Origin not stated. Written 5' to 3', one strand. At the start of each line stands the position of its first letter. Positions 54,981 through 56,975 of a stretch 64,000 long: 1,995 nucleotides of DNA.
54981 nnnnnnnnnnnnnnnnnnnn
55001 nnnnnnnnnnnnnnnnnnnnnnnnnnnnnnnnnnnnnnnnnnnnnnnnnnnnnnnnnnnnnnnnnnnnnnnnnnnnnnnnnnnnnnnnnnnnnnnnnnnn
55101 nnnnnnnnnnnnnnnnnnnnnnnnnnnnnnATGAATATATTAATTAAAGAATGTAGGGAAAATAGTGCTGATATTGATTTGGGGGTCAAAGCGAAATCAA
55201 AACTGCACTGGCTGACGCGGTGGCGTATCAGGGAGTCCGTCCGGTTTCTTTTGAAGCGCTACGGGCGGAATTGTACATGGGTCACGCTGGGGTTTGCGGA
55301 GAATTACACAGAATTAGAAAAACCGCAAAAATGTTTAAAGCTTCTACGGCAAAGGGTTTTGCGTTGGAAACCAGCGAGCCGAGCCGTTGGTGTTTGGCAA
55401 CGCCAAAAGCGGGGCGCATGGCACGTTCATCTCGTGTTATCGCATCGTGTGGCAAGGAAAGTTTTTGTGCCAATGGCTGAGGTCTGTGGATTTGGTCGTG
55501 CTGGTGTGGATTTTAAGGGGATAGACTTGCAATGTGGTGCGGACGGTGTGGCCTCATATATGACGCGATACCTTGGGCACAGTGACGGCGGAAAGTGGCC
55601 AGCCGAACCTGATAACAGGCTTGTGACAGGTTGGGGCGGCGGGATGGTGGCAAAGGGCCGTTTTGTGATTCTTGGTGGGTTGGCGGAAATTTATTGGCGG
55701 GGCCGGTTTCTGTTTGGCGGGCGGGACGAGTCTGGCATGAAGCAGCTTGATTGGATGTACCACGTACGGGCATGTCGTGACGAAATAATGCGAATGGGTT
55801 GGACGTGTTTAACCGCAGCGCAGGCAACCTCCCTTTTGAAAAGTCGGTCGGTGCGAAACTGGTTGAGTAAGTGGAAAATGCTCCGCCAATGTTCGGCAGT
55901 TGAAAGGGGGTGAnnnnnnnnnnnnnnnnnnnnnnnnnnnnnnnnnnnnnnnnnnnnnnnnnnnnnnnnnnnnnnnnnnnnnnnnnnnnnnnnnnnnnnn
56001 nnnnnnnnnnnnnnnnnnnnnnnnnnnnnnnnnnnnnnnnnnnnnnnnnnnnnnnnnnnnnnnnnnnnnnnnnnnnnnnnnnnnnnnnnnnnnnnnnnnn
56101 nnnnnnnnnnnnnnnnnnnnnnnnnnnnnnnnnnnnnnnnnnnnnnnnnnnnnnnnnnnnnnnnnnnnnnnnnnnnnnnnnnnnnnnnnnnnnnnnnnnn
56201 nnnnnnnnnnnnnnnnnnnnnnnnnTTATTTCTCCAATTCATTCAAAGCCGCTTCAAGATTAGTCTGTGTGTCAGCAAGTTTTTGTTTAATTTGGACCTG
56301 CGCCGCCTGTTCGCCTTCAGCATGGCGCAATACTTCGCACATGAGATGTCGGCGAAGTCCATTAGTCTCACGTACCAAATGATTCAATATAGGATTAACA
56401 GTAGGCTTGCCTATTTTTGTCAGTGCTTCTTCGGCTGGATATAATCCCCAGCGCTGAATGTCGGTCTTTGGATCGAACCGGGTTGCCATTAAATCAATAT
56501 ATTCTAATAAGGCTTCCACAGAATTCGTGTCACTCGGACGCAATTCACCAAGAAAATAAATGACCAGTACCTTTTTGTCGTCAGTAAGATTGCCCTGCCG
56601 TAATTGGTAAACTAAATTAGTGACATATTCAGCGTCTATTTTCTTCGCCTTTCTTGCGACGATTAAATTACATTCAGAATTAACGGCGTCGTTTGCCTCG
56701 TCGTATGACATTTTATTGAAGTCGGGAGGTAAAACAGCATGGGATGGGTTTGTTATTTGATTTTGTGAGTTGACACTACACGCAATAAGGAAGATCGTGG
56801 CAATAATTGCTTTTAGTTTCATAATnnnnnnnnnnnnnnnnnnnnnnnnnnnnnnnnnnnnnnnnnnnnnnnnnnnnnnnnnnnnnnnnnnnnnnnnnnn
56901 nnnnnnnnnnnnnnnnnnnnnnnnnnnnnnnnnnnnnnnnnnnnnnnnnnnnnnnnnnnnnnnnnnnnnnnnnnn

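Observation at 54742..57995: Integrase-less 3.2-kb element at tRNA-Gly encoding a HUH Rep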

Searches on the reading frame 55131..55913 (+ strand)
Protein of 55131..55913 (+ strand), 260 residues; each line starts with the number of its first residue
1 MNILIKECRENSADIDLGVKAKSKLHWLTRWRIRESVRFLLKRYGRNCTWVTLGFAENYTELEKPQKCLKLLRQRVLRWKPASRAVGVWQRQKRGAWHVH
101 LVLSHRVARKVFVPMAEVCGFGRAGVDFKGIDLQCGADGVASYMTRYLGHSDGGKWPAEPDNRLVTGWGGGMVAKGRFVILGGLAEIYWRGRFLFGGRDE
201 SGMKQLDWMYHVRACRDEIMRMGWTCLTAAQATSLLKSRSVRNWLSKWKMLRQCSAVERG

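Call 6: search_protein_families(library=pfam, proteins=[window:55131-55913:+], max_evalue=1)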
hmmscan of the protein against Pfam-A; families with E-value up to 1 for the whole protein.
window:55131-55913:+ (260 aa): 1 family
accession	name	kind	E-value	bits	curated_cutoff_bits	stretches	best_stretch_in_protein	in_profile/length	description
PF23343.2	REP_ORF2-G2P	-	1.3e-07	32.2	27.8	1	49-149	2-96/99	Replication-associated protein ORF2/G2P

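Call 7: search_protein_families(library=phrogs, proteins=[window:55131-55913:+], max_evalue=1)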
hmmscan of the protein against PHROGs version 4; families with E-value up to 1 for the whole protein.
window:55131-55913:+ (260 aa): 2 families
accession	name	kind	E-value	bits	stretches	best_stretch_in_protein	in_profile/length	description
phrog_3419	-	DNA, RNA and nucleotide metabolism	1.2e-11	45.7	1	32-113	90-169/289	rolling circle DNA replication initiation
phrog_3584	-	DNA, RNA and nucleotide metabolism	0.21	11.9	1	37-147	58-176/265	replication initiation protein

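Call 11: find_homologous_proteins(query=window:55131-55913:+)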
Query window:55131-55913:+ (260 aa): 4 proteins with E <= 0.001 among 769 candidates.
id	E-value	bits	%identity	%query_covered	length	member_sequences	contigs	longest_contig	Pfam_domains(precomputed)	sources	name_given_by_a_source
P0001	8.1e-154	529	87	100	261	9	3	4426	PF23343.3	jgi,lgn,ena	jgi:hypothetical protein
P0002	2.7e-83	297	92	55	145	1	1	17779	-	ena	-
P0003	9.7e-79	283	85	57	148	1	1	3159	-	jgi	jgi:hypothetical protein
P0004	1.5e-11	62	31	75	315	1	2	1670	PF23343.3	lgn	-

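Call 12: find_encoding_contigs(protein=P0001, flank=10000, max_places=10)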
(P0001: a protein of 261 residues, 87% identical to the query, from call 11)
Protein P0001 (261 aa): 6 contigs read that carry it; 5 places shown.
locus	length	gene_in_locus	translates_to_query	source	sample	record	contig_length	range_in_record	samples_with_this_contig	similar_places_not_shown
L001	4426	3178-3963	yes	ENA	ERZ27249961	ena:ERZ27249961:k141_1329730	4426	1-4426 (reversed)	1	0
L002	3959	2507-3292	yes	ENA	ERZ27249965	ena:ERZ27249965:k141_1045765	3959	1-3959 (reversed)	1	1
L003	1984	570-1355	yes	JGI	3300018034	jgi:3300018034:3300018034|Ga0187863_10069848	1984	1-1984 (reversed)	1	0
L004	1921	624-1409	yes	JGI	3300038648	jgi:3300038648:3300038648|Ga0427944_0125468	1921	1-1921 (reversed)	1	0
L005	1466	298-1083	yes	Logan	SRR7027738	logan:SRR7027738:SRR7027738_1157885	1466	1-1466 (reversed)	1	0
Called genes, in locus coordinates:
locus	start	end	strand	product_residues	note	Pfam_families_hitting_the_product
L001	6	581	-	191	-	PF04542:Sigma70_r2, PF08281:Sigma70_r4_2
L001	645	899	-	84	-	-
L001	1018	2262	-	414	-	PF13424:TPR_12 (faint), PF13431:TPR_17 (faint), PF00685:Sulfotransfer_1, PF13469:Sulfotransfer_3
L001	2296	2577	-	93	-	-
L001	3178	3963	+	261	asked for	PF23343:REP_ORF2-G2P (weak)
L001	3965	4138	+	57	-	-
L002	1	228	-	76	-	?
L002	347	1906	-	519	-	PF07719:TPR_2 (faint), PF13174:TPR_6 (faint), PF13424:TPR_12 (faint), PF13428:TPR_14 (faint), PF23914:TPR_CcmH_CycH (faint), PF24575:TPR_Slam (faint), PF00685:Sulfotransfer_1, PF13469:Sulfotransfer_3, +9 more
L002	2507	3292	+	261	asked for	PF23343:REP_ORF2-G2P (weak)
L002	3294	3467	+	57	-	-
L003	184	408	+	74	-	-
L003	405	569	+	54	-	-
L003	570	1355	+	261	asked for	PF23343:REP_ORF2-G2P (weak)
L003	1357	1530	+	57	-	-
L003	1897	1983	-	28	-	?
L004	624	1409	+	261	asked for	PF23343:REP_ORF2-G2P (weak)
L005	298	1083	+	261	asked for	PF23343:REP_ORF2-G2P (weak)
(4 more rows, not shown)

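Call 13: find_encoding_contigs(protein=P0003, flank=10000)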
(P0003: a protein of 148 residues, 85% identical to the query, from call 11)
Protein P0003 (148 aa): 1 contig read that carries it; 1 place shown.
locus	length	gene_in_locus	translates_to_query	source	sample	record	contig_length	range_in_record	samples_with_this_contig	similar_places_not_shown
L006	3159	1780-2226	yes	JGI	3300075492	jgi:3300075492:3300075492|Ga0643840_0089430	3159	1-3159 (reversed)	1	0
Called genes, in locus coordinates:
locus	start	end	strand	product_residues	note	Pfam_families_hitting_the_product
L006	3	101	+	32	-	?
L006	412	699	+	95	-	-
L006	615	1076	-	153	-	-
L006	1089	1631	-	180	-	-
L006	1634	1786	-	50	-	-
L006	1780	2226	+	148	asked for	-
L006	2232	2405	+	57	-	-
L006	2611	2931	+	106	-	-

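Call 14: find_encoding_contigs(protein=P0002, flank=10000)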
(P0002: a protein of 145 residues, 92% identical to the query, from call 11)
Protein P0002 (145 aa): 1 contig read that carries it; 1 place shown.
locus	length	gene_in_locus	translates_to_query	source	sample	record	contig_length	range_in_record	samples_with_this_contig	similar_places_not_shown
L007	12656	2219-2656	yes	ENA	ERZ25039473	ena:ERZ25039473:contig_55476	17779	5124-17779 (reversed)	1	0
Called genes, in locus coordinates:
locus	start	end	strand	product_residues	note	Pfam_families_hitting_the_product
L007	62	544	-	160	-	PF07813:LTXXQ (faint)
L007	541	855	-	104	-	-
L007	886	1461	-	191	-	PF04542:Sigma70_r2, PF08281:Sigma70_r4_2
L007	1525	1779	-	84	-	-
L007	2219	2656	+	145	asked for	-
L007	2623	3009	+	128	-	-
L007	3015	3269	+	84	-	-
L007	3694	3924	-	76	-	-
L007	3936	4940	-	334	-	-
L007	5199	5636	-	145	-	PF00072:Response_reg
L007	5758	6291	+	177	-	PF01209:Ubie_methyltran, PF02353:CMAS (weak), PF13489:Methyltransf_23, PF01135:PCMT (weak), PF13847:Methyltransf_31, PF08241:Methyltransf_11, PF08242:Methyltransf_12, PF13649:Methyltransf_25, +1 more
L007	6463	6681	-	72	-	-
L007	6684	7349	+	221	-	-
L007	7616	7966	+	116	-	-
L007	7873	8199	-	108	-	-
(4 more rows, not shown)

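Call 17: find_related_loci(query=window:55131-55913:+, collection=genome_contigs, flank=10000)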
Query window:55131-55913:+ (260 aa) in genome_contigs; peptide patterns used: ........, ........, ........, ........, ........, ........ (x = any residue, [..] = any of these).
81 stretches matched a pattern, but none encodes a relative of the query by tblastn (E <= 1e-3).

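Call 18: find_related_loci(query=window:55131-55913:+, collection=viral_contigs, flank=10000)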
Query window:55131-55913:+ (260 aa) in viral_contigs; peptide patterns used: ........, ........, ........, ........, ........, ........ (x = any residue, [..] = any of these).
5 stretches matched a pattern, but none encodes a relative of the query by tblastn (E <= 1e-3).

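Call 36: search_protein_representatives(protein=window:55131-55913:+)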
Query: 260 residues. Proteins with E-value up to 0.001 (for the whole library): 116; up to 1e-10: 21; up to 1e-30: 2. The best 116 are listed.
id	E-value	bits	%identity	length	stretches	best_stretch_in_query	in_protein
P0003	3.1e-79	282.5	85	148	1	113-260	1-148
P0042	1.1e-52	195.5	47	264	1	23-249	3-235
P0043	5.6e-19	84.8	38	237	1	30-245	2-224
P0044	9.4e-19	84.1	39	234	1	43-245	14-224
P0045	1.3e-15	73.8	40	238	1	42-245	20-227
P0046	2.4e-15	72.9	33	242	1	26-245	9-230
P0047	1.3e-14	70.5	34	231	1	37-236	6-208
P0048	2.4e-14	69.6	35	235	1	31-244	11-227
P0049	1.9e-13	66.7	34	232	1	51-246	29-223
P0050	5.0e-13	65.3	38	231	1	26-191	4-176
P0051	1.6e-12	63.6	36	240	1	44-245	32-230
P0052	2.4e-12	63.0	40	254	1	50-195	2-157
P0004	4.8e-12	62.1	33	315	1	49-244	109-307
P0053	6.7e-12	61.6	33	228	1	40-245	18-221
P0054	7.1e-12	61.5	38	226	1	48-244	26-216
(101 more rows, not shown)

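Call 43: find_related_loci(query=A3, collection=genome_contigs, flank=10000)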
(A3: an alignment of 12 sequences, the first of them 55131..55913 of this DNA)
Query A3 (260 aa) in genome_contigs; peptide patterns used: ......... (x = any residue, [..] = any of these).
78 stretches matched a pattern; 1 encode a relative of the query (tblastn E <= 1e-3); 1 distinct loci.
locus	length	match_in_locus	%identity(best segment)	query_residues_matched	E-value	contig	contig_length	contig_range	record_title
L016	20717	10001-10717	33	15-246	7e-26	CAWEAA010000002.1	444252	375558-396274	MAG: uncultured Verrucomicrobiae bacterium isolate MFD05580.bin.1.24 genome assembly, contig: contig_17871, whole genome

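Call 47: find_related_loci(query=A3, collection=metagenome_contigs, flank=10000)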
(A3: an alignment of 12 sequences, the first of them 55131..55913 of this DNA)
Query A3 (260 aa) in metagenome_contigs; peptide patterns used: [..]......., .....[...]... (x = any residue, [..] = any of these).
444 stretches matched a pattern; 79 encode a relative of the query (tblastn E <= 1e-3); 79 distinct loci.
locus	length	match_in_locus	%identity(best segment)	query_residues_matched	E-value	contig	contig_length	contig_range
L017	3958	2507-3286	87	1-260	2e-158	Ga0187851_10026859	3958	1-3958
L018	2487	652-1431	87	1-260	2e-163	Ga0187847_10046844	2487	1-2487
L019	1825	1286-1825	94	1-180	8e-120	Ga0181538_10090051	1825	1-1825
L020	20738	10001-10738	45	10-249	1e-57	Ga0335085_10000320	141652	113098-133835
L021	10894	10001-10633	35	43-245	7e-25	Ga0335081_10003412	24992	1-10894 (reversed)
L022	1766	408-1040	35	43-245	5e-25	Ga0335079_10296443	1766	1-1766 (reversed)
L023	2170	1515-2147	35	43-245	8e-25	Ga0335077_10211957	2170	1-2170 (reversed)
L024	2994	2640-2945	43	29-132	1e-17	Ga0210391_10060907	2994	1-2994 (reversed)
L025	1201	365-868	35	29-195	2e-17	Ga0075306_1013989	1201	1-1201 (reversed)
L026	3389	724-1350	34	41-243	2e-16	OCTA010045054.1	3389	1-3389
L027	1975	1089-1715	34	41-243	2e-16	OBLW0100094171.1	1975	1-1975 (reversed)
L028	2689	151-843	29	41-248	3e-16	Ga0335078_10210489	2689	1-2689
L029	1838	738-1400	30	30-246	2e-15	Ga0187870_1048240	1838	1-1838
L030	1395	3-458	35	90-244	1e-13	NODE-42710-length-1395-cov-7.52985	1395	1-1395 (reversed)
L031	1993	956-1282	30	45-153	2e-13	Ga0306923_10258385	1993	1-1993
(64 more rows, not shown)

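Call 48: find_related_loci(query=A3, collection=viral_contigs, flank=10000)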
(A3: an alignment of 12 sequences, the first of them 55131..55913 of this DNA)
Query A3 (260 aa) in viral_contigs; peptide patterns used: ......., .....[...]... (x = any residue, [..] = any of these).
42 stretches matched a pattern; 2 encode a relative of the query (tblastn E <= 1e-3); 2 distinct loci.
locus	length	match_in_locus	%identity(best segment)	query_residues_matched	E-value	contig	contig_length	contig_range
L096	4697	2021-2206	43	40-102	3e-9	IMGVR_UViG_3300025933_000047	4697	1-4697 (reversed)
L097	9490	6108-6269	37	50-103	4e-6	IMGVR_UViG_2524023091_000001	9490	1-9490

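Call 87: search_dna_similar(query=window:55131-55913:+, collection=phages, mode=protein, max_evalue=0.01, max_rows=15)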
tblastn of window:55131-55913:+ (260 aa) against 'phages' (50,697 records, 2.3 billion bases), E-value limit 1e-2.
No match.

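Call 88: search_dna_similar(query=window:55131-55913:+, collection=plasmids, mode=protein, max_evalue=0.01, max_rows=15)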
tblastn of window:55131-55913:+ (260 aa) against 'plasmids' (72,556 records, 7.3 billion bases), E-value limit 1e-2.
Records with a match: 9; places in all: 9; records where one place covers at least 80% of the query: 0.
Best place of each record, by identity: <60% 9.
By first word of the organism name: Brevibacillus 2; Geobacillus 1; uncultured 1; Bacillus 1; Brevibacterium 1; Staphylococcus 1; Fusobacterium 1; Enterococcus 1.
By predicted mobility (MOB-suite, as given by PLSDB): non-mobilizable 9.
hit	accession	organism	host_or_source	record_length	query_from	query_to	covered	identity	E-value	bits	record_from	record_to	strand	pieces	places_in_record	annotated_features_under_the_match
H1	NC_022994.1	Geobacillus sp. 1121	soil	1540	10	155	56%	31.8%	4e-4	48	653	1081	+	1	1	Rep5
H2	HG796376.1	uncultured bacterium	-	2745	48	205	61%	28.3%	1e-3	47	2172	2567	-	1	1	none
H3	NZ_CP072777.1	Bacillus cereus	mixed culture,Bee Honey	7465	20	165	56%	30.4%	5e-7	58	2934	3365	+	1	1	Rep protein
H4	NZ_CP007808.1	Brevibacillus laterosporus LMG 15441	-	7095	5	166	62%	27.3%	2e-5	52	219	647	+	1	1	hypothetical protein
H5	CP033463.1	Brevibacillus laterosporus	cabbage,whole organism,cabbage seeds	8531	34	166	51%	26.9%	2e-4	49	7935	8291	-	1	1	protein Rep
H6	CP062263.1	Brevibacterium sp. JNUCC-42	Whole organism,Baengnokdam Summit ...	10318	34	165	51%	26.3%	2e-4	50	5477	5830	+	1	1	protein Rep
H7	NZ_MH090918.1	Staphylococcus epidermidis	animal farm, personnel hands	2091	35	148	44%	29.6%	4e-7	58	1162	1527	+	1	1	replicative protein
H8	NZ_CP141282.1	Fusobacterium polymorphum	Homo sapiens,Ventral Tongue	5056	38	148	43%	29.8%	2e-4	50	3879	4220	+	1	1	hypothetical protein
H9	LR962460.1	Enterococcus faecalis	-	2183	46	148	40%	28.2%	8e-3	44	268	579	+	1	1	record has no annotation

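Call 89: search_solved_structures(query=A1, max_evalue=1)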
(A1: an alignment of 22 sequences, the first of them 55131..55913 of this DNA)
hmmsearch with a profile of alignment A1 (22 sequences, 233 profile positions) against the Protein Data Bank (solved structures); distinct sequences matched with E-value up to 1: 0.

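Call 107: search_protein_families(library=pfam, proteins=[L098:3928-5259:+, L098:3681-3923:+, L098:3172-3684:+, L098:2522-2959:+, L098:69-848:-, L020:7660-8871:+, L020:8908-9258:+, L020:9305-9562:+, L020:10034-10828:+], max_evalue=0.01)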
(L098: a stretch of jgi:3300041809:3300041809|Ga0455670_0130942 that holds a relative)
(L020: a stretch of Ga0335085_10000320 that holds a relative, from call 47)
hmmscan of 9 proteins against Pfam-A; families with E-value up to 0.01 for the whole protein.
L098:3928-5259:+ (443 aa): 1 family
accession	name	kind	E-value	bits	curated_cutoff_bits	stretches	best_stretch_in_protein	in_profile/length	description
PF00589.27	Phage_integrase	-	4.9e-13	49.6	27.1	1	203-350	17-169/172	Phage integrase family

L098:3681-3923:+ (80 aa): 8 families
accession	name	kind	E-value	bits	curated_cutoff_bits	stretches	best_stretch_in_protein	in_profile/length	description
PF12728.13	HTH_17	-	8e-07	29.7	27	1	27-75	1-48/51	Helix-turn-helix domain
PF08220.18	HTH_DeoR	-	2.7e-06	27.4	21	1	24-66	11-54/57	DeoR-like helix-turn-helix domain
PF08280.17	HTH_Mga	-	7e-06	26.4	23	1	24-52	16-44/59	M protein trans-acting positive regulator (MGA) HTH domain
PF08279.18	HTH_11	-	4.1e-05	23.8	25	1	22-49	11-37/55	HTH domain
PF00376.29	MerR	-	0.00016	21.9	28.2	1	32-58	4-30/38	MerR family regulatory protein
PF13730.12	HTH_36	-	0.0022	18.2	25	1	27-49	25-47/55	Helix-turn-helix domain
PF13411.12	MerR_1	-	0.0053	17.3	21.6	1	30-65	3-38/69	MerR HTH family regulatory protein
PF13384.12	HTH_23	-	0.0053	17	24.6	0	28-46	18-36/50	Homeodomain-like domain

L098:3172-3684:+ (170 aa): 0 families

L098:2522-2959:+ (145 aa): 0 families

L098:69-848:- (259 aa): 2 families
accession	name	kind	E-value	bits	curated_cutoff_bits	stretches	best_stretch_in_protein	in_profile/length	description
PF23343.2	REP_ORF2-G2P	-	1.4e-07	32.1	27.8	1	66-169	12-98/99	Replication-associated protein ORF2/G2P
PF20199.4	RepSA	-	4.6e-05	23.2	34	1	126-179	274-317/438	Replication initiator protein, pSAM2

L020:7660-8871:+ (403 aa): 4 families
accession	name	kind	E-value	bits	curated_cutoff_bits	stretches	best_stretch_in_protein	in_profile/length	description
PF00589.27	Phage_integrase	-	2.1e-22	80.2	27.1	1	211-381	4-170/172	Phage integrase family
PF13102.12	Phage_int_SAM_5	-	1.3e-05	25.9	22.3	1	102-193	2-92/98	Phage integrase SAM-like domain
PF02899.23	Phage_int_SAM_1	-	0.00021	22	22.3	1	121-184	15-80/83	Phage integrase, N-terminal SAM-like domain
PF24624.1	Int_N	-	0.00032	21.8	27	1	126-201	24-100/100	Phage integrase, N-terminal domain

L020:8908-9258:+ (116 aa): 1 family
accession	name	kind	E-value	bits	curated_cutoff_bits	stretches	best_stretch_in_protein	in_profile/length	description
PF12728.13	HTH_17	-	1.9e-05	25.3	27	1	43-74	7-37/51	Helix-turn-helix domain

L020:9305-9562:+ (85 aa): 0 families

L020:10034-10828:+ (264 aa): 1 family
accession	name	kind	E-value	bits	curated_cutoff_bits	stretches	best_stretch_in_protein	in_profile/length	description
PF23343.2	REP_ORF2-G2P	-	0.0084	16.8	27.8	0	29-130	3-96/99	Replication-associated protein ORF2/G2P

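Call 108: search_protein_families(library=ncbifam, proteins=[window:55131-55913:+, L098:3928-5259:+], max_evalue=0.01)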
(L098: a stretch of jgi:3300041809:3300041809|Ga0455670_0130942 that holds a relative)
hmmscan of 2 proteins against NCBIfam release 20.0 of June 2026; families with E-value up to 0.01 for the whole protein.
window:55131-55913:+ (260 aa): 0 families

L098:3928-5259:+ (443 aa): 1 family
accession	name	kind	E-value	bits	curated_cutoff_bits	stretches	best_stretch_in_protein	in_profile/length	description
NF040815.2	recomb_XerA_Arch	equivalog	1.1e-08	34.9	220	1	87-348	2-253/263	site-specific tyrosine recombinase/integron integrase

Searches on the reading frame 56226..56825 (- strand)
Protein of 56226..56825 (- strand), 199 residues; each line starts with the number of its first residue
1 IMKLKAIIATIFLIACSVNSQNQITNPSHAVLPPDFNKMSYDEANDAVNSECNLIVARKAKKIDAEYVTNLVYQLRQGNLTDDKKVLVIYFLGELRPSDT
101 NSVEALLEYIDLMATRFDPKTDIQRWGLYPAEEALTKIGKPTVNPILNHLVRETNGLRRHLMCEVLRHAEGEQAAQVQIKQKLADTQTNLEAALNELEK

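Call 6: search_protein_families(library=pfam, proteins=[window:56226-56825:-], max_evalue=1)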
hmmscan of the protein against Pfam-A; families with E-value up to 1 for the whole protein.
window:56226-56825:- (199 aa): 0 families

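Call 7: search_protein_families(library=phrogs, proteins=[window:56226-56825:-], max_evalue=1)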
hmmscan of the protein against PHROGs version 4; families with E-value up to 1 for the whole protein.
window:56226-56825:- (199 aa): 2 families
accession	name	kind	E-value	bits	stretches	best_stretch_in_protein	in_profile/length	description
phrog_33303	-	unknown function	0.0011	19.3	1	30-83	42-95/312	-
phrog_30904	-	unknown function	0.17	12.8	1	121-166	56-101/134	-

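Call 108: search_protein_families(library=ncbifam, proteins=[window:56226-56825:-], max_evalue=0.01)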
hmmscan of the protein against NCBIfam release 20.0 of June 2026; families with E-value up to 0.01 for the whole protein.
window:56226-56825:- (199 aa): 0 families
